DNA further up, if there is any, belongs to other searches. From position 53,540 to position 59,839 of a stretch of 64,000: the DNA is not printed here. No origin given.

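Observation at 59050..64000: About 2.3-kb tandem super-repeats (about 790 aa each) forming the C-terminal part of the giant gene and continuing off-window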

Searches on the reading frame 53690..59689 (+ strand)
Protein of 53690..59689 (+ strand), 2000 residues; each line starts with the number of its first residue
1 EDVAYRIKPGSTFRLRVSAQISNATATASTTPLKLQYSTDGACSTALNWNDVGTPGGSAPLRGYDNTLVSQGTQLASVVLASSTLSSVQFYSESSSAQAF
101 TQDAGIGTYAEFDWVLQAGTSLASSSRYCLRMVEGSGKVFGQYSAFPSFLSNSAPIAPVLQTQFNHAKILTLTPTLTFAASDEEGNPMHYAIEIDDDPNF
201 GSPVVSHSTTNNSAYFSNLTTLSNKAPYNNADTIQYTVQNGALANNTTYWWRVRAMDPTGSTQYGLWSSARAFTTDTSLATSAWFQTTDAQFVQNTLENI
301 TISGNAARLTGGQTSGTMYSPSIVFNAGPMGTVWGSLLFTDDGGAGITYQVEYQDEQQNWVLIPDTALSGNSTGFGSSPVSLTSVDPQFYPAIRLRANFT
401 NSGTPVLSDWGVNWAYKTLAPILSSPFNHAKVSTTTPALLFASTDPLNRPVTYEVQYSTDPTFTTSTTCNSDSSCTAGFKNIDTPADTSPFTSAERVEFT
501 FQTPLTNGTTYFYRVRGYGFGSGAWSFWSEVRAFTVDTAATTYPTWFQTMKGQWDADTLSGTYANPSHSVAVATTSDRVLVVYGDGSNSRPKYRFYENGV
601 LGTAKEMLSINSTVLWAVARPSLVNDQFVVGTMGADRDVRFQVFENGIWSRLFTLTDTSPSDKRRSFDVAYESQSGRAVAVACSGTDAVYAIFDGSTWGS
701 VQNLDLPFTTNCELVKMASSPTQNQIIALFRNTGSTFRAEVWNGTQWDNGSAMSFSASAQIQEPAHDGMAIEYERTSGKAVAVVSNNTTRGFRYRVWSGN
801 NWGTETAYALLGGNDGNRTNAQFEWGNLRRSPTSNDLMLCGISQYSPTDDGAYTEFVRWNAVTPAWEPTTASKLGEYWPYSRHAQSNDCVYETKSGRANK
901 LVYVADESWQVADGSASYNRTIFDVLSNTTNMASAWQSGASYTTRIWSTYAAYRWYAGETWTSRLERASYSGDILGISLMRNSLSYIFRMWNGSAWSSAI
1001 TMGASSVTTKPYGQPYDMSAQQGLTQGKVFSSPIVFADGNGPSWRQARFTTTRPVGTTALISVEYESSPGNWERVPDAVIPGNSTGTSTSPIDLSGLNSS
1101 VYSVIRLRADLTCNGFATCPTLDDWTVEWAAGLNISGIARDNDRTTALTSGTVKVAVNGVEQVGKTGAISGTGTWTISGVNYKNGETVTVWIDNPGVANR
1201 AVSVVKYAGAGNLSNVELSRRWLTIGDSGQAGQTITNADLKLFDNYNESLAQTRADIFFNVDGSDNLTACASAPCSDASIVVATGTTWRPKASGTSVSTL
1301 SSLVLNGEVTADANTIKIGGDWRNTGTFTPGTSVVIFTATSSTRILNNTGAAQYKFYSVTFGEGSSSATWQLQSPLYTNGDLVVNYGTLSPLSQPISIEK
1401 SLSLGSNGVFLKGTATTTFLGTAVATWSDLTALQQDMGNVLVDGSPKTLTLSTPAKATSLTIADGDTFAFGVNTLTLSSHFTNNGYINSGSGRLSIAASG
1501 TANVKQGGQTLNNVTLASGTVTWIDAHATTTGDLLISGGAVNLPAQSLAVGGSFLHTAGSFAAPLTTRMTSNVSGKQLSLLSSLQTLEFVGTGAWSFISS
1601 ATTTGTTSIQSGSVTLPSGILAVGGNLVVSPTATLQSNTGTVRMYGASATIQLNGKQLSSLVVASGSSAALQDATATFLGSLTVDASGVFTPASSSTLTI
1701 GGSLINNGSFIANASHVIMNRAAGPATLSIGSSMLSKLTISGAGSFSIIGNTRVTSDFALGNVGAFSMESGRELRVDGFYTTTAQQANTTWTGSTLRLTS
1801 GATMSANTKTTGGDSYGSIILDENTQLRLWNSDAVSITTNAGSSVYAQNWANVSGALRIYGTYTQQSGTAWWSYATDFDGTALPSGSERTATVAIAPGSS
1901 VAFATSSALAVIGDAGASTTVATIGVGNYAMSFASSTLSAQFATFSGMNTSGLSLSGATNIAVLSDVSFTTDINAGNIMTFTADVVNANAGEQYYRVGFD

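Call 7: search_protein_families(library=pfam, proteins=[window:53690-59689:+], max_evalue=0.01)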
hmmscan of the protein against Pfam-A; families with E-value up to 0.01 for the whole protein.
window:53690-59689:+ (2000 aa): 2 families
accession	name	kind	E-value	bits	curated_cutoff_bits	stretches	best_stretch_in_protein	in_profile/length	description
PF16656.11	Pur_ac_phosph_N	-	1.3e-05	26.1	30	1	451-535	26-92/93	Purple acid Phosphatase, N-terminal domain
PF25788.1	Ig_Rha78A_N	-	4.5e-05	24.1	27.4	1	184-275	32-101/105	Rha78A-like, N-terminal immunoglobulin domain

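Call 23: search_protein_families(library=ncbifam, proteins=[window:53690-59689:+], max_evalue=0.1)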
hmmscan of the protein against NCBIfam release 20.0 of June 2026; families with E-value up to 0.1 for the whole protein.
window:53690-59689:+ (2000 aa): 0 families
